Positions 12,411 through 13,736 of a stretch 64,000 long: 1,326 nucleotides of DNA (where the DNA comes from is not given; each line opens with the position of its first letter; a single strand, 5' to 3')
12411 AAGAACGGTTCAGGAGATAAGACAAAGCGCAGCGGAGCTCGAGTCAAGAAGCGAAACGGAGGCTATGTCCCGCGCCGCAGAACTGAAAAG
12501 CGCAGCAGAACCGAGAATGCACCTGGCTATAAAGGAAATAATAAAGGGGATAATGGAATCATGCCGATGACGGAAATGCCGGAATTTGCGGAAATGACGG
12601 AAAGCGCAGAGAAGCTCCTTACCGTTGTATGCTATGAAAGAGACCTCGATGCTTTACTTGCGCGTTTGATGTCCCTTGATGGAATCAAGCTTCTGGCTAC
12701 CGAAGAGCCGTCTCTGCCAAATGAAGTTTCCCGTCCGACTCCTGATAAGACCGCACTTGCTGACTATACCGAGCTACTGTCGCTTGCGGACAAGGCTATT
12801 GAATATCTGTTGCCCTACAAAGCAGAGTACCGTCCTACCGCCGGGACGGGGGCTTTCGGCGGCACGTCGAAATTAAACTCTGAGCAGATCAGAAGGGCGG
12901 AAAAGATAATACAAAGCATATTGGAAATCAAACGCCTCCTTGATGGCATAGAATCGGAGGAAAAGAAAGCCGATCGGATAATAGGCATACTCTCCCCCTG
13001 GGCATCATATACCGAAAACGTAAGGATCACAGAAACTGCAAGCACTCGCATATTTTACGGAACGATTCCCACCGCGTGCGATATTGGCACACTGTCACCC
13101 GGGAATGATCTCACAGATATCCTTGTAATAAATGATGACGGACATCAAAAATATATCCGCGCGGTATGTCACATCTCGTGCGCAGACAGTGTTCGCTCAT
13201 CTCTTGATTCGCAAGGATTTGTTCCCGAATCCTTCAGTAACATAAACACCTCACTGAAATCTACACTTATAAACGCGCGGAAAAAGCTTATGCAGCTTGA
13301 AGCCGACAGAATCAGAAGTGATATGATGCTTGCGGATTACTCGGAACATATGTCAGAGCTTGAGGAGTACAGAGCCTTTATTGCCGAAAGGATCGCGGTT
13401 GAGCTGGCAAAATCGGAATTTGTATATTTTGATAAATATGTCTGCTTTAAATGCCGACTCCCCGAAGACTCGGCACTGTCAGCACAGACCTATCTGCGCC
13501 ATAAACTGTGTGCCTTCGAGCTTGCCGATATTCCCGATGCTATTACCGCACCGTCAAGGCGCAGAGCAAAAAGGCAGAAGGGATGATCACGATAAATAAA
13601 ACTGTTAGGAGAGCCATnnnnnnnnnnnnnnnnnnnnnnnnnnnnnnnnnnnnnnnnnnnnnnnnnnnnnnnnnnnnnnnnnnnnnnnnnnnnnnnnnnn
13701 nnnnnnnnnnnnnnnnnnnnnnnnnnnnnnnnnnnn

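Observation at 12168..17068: Membrane-less, rotor-less V/A-type ATPase-like cassette with a catalytically degenerate A subunit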

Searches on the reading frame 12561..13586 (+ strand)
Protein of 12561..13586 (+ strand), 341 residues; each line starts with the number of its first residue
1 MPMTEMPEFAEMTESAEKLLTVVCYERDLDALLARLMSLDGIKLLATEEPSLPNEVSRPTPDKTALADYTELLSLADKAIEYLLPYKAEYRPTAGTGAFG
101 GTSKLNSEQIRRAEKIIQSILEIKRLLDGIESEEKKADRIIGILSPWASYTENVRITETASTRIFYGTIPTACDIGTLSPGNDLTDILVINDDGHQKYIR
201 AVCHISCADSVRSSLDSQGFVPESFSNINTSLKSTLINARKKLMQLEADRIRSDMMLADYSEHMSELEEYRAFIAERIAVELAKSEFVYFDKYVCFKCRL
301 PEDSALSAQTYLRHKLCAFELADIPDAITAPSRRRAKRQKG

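Call 3: search_protein_families(library=pfam, proteins=[window:12561-13586:+], max_evalue=0.1)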
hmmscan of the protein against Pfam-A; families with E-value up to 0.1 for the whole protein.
window:12561-13586:+ (341 aa): 0 families

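Call 4: search_protein_families(library=ncbifam, proteins=[window:12561-13586:+], max_evalue=0.1)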
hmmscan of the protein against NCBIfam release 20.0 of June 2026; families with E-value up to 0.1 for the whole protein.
window:12561-13586:+ (341 aa): 0 families

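Call 11: find_homologous_proteins(query=window:12561-13583:+, max_evalue=0.001)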
Query window:12561-13583:+ (341 aa): 2 proteins with E <= 0.001 among 4182 candidates.
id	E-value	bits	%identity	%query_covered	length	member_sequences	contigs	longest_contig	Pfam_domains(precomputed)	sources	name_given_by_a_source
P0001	2.8e-215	732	98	100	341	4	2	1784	-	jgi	-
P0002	3.0e-112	393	55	97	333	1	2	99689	-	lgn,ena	-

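Call 12: find_encoding_contigs(protein=P0002, flank=10000, max_places=4)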
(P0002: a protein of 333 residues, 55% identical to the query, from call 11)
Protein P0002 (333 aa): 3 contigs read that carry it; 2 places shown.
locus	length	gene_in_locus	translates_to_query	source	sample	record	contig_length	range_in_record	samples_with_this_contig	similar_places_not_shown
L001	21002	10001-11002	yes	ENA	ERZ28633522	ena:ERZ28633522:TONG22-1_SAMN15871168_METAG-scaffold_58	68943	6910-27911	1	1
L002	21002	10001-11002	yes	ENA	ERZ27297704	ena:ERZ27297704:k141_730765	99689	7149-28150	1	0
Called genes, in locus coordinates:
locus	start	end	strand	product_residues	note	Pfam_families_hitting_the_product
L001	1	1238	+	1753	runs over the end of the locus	PF13195:DUF4011, PF13086:AAA_11 (weak), PF13245:AAA_19 (faint), PF13604:AAA_30 (faint), PF13086:AAA_11 (weak), PF13087:AAA_12, PF18741:MTES_1575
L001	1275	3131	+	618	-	PF00069:Pkinase, PF07714:PK_Tyr_Ser-Thr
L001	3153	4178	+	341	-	PF00498:FHA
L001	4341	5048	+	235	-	PF00072:Response_reg, PF04397:LytTR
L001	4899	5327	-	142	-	-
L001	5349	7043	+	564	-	-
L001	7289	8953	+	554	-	-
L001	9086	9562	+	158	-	-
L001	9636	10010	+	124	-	-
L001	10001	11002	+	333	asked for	-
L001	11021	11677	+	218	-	PF01991:vATP-synt_E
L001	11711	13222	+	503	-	PF16886:ATP-synt_ab_Xtn, PF00006:ATP-synt_ab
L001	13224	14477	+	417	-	PF00006:ATP-synt_ab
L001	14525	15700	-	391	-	PF11187:Mbeg1-like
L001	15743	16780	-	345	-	PF00672:HAMP, PF00512:HisKA, PF02518:HATPase_c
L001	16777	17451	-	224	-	PF00072:Response_reg, PF00486:Trans_reg_C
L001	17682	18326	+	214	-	PF01712:dNK (faint), PF02223:Thymidylate_kin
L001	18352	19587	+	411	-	PF01520:Amidase_3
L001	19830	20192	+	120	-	-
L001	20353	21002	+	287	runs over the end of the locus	PF01418:HTH_6, PF01380:SIS, PF13580:SIS_2 (weak)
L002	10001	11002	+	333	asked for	-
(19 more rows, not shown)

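Call 13: find_encoding_contigs(protein=P0001, flank=10000, max_places=4)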
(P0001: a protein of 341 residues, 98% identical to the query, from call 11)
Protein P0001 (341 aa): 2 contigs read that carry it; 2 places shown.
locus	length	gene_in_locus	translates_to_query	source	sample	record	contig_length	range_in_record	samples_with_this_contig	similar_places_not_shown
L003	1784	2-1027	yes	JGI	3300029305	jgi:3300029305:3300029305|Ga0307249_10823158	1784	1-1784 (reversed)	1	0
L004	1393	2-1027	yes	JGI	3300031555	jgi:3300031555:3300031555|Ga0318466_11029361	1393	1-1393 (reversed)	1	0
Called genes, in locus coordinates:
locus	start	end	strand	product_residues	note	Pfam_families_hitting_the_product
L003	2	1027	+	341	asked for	?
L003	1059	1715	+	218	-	PF01991:vATP-synt_E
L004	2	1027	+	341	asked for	?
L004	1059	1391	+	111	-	?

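Call 21: search_solved_structures(query=A1, show_alignments=3, max_evalue=10)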
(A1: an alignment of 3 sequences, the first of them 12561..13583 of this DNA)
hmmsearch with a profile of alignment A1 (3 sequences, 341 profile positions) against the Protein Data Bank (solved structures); distinct sequences matched with E-value up to 10: 8.
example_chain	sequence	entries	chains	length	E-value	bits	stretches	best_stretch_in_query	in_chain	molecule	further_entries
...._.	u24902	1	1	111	0.35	13.1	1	152-230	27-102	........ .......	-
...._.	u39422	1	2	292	0.82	11.9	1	99-157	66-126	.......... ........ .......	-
5g2e_A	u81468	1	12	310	0.91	11.7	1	99-157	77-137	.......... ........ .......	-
9b23_D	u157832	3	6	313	0.93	11.7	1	99-157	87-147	NAP1 isoform 1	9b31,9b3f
6zxf_j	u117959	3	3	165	1.2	11.3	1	152-229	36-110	Probable RNA-binding protein EIF1AD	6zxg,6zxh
9b3i_E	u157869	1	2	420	1.2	11.3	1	99-157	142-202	NAP1 isoform 1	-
2ayu_A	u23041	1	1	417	1.5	11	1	99-157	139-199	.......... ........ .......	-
2zkt_A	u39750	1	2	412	1.6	10.9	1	60-122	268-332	2,3-bisphosphoglycerate-independent phosphoglycerate mutase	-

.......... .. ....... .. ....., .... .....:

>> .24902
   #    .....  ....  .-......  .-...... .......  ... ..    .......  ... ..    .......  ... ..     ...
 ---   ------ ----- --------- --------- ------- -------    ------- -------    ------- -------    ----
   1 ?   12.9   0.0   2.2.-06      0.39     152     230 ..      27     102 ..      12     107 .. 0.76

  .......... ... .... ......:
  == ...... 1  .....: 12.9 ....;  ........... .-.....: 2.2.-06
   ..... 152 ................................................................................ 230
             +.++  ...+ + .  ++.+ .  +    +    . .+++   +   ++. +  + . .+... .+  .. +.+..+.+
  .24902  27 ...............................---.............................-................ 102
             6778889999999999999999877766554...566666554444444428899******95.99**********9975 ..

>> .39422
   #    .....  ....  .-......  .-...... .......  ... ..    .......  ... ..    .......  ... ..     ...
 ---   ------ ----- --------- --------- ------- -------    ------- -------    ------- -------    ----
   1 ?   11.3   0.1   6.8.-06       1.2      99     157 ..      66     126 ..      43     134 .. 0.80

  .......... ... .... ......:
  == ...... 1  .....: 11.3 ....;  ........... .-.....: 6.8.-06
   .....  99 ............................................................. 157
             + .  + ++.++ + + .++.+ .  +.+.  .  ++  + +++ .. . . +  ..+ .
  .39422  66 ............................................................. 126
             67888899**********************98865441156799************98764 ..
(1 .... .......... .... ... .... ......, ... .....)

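Call 28: predict_structure(alignment_id=A1)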
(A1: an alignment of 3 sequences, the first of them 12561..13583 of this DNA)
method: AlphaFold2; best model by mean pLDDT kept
length: 341 residues; sequences in the alignment: 3
mean_pLDDT: 50.9   pTM: 0.30
mean pLDDT of the five models: 50.9, 46.9, 42.7, 41.5, 38.8
residues with pLDDT >= 90: 0; 70-90: 71; 50-70: 90; < 50: 180
segments of 3 or more residues with pLDDT < 50: 1-14, 49-110, 144-157, 225-286, 326-341
pLDDT, mean of each block of 10 residues (from residue 1): 35 58 65 66 58 35 30 33 31 30 39 51 52 52 44 41 78 66 61 69 79 84 55 40 34 35 36 31 43 67 77 70 55 31 31
secondary structure, 60 per line:
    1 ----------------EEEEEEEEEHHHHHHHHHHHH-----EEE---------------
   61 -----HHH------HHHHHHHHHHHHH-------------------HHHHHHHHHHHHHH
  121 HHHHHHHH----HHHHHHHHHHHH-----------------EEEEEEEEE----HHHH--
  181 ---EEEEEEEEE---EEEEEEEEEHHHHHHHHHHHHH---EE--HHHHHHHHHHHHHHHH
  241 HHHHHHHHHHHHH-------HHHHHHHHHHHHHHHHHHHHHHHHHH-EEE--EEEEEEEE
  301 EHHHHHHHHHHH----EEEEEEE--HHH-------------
elements in order: E17-25 H26-37 E43-45 H75-87 H107-128 H133-144 E162-170 H175-178 E184-192 E196-204 H205-217 H225-253 H261-286 E288-290 E293-301 H302-312 E317-323

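Call 29: search_protein_representatives(alignment_id=A1)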
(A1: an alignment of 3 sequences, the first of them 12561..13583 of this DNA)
Query: 3 sequences, 341 profile positions. Proteins with E-value up to 0.001 (for the whole library): 106; up to 1e-10: 7; up to 1e-30: 2. The best 106 are listed.
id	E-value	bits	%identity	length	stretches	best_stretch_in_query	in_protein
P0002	1.8e-191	652.0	-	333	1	12-340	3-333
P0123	4.2e-59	216.7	-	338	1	12-340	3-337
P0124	7.1e-15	71.3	-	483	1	12-333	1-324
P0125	9.1e-14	67.7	-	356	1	12-321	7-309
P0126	1.3e-13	67.1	-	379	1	12-327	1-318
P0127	6.9e-13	64.8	-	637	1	20-335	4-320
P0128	1.0e-10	57.6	-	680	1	14-332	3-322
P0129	1.4e-10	57.2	-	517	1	79-253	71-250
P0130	1.9e-10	56.7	-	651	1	108-327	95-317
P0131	2.5e-10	56.4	-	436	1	59-335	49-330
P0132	2.6e-10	56.3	-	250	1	20-250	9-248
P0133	2.9e-10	56.2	-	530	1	71-328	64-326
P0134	5.7e-10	55.2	-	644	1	19-330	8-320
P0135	1.1e-09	54.2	-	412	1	28-305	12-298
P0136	1.1e-09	54.2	-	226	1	16-226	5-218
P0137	1.6e-09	53.7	-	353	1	16-334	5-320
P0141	4.1e-09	52.4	-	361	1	18-325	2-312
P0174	1.3e-05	40.8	-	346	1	12-279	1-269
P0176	1.4e-05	40.7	-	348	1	14-231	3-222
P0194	5.9e-05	38.7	-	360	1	14-331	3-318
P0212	3.4e-04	36.2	-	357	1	20-331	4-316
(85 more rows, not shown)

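Call 30: search_protein_families(library=pfam, proteins=[P0123, P0124, P0125, P0126, P0127, P0128, P0130, P0134, P0137, P0141], max_evalue=0.01)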
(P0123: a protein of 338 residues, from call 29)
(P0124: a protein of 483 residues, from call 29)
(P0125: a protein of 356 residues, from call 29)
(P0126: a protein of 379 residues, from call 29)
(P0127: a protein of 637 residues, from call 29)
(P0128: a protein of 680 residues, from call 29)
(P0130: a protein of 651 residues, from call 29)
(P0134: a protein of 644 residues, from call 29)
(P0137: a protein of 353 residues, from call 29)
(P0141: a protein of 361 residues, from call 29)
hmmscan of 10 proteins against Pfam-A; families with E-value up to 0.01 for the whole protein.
P0123 (338 aa): 0 families

P0124 (483 aa): 1 family
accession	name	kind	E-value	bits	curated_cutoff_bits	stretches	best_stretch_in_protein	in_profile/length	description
PF01496.24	V_ATPase_I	-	1.3e-12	47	30.7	1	246-380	271-410/815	V-type ATPase 116kDa subunit family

P0125 (356 aa): 0 families

P0126 (379 aa): 1 family
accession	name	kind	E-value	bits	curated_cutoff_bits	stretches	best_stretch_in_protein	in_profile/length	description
PF01496.24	V_ATPase_I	-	2.4e-12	46.1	30.7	1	244-378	269-408/815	V-type ATPase 116kDa subunit family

P0127 (637 aa): 1 family
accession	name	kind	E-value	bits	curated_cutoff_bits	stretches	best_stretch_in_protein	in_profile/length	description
PF01496.24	V_ATPase_I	-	2e-21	76.1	30.7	2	267-379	297-415/815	V-type ATPase 116kDa subunit family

P0128 (680 aa): 1 family
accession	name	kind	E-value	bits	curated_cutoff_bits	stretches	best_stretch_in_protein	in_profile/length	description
PF01496.24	V_ATPase_I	-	1.1e-19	70.4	30.7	2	277-380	301-410/815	V-type ATPase 116kDa subunit family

P0130 (651 aa): 1 family
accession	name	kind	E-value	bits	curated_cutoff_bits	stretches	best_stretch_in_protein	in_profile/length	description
PF01496.24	V_ATPase_I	-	3.1e-23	82.1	30.7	2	224-383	245-413/815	V-type ATPase 116kDa subunit family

P0134 (644 aa): 1 family
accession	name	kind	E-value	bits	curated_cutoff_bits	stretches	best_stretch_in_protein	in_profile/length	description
PF01496.24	V_ATPase_I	-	1.3e-23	83.4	30.7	2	228-378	254-409/815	V-type ATPase 116kDa subunit family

P0137 (353 aa): 0 families

P0141 (361 aa): 1 family
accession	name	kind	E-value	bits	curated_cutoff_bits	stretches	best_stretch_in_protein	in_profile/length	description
PF01496.24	V_ATPase_I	-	0.0093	14.4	30.7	0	188-360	212-393/815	V-type ATPase 116kDa subunit family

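Call 31: find_encoding_contigs(protein=P0123, flank=10000, max_places=4)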
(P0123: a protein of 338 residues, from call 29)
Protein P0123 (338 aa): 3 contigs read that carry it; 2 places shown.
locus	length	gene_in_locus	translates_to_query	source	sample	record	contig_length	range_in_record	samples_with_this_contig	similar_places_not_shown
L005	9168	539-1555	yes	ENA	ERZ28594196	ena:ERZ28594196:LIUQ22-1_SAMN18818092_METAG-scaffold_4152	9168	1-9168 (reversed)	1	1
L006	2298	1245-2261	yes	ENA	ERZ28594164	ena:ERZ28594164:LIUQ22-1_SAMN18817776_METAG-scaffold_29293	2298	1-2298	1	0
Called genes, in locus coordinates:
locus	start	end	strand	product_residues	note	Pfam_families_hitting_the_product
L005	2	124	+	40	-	?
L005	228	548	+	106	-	PF03179:V-ATPase_G (weak)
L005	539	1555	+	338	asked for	-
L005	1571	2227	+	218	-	PF01991:vATP-synt_E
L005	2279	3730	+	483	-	PF16886:ATP-synt_ab_Xtn, PF00006:ATP-synt_ab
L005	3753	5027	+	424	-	PF02874:ATP-synt_ab_N (weak), PF00006:ATP-synt_ab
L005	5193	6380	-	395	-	PF11187:Mbeg1-like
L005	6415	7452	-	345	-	PF00672:HAMP, PF00512:HisKA, PF02518:HATPase_c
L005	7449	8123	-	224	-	PF00072:Response_reg, PF00486:Trans_reg_C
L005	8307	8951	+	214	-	PF01712:dNK (faint), PF02223:Thymidylate_kin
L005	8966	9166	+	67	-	?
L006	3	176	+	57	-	?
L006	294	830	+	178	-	-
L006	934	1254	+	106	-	PF03179:V-ATPase_G (weak)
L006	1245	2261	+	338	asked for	-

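Call 32: find_encoding_contigs(protein=P0125, flank=8000, max_places=3)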
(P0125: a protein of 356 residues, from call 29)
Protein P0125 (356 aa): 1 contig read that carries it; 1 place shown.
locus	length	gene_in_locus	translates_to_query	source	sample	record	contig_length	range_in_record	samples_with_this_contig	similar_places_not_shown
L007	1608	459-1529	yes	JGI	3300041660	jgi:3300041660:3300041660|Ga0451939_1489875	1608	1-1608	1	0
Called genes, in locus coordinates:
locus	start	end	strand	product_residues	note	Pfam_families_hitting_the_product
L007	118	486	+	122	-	-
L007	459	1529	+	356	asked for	-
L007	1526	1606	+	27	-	?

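Call 33: find_encoding_contigs(protein=P0137, flank=8000, max_places=3)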
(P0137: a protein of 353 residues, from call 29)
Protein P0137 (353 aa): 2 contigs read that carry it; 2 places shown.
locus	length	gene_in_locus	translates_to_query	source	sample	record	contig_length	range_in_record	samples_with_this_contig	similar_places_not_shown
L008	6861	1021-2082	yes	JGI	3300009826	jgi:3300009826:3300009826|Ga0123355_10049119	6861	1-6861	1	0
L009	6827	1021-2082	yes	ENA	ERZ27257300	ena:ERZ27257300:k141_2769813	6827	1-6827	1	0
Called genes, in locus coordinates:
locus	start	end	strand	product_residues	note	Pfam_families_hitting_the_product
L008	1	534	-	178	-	?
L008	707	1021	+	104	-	-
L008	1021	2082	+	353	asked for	-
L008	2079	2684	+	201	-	PF01991:vATP-synt_E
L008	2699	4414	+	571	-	PF02874:ATP-synt_ab_N, PF16886:ATP-synt_ab_Xtn, PF00006:ATP-synt_ab, PF22919:ATP-synt_VA_C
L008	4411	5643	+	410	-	PF02874:ATP-synt_ab_N (weak), PF00006:ATP-synt_ab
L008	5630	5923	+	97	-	-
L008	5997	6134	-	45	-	-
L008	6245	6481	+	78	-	PF13443:HTH_26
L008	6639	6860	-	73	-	?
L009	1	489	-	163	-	?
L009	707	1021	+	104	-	-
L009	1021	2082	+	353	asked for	-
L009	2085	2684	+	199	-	PF01991:vATP-synt_E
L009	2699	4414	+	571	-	PF02874:ATP-synt_ab_N, PF16886:ATP-synt_ab_Xtn, PF00006:ATP-synt_ab, PF22919:ATP-synt_VA_C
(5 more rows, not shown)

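Call 39: find_related_loci(query=A3, collection=genome_contigs, flank=8000)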
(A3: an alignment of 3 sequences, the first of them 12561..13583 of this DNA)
Query A3 (341 aa) in genome_contigs; peptide patterns used: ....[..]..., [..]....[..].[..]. (x = any residue, [..] = any of these).
88 stretches matched a pattern, but none encodes a relative of the query by tblastn (E <= 1e-3).

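Call 40: find_homologous_proteins(query=A2, max_evalue=0.001)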
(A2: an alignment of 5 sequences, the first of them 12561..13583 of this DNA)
Query A2 (5 sequences) (341 aa, profile of the alignment): 3 proteins with E <= 0.001 among 8000 candidates.
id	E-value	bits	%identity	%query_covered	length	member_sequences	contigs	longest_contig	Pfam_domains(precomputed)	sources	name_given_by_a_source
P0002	4.1e-149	514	55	97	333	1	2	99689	-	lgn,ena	-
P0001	2.5e-147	509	98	100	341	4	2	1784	-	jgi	-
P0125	9.5e-124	431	24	92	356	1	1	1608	-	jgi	jgi:hypothetical protein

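Call 42: find_encoding_contigs(protein=P0194, flank=8000, max_places=2)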
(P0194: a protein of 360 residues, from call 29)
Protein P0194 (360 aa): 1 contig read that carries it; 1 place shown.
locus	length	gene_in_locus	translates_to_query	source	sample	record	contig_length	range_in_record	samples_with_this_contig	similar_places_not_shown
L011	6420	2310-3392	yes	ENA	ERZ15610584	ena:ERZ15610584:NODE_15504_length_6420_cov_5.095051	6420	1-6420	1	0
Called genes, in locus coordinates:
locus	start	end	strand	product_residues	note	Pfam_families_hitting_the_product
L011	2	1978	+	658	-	?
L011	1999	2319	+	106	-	PF16999:V-ATPase_G_2 (faint)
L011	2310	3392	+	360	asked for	-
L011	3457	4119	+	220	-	PF01991:vATP-synt_E (weak)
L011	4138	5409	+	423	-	PF16886:ATP-synt_ab_Xtn, PF00006:ATP-synt_ab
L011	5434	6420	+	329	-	?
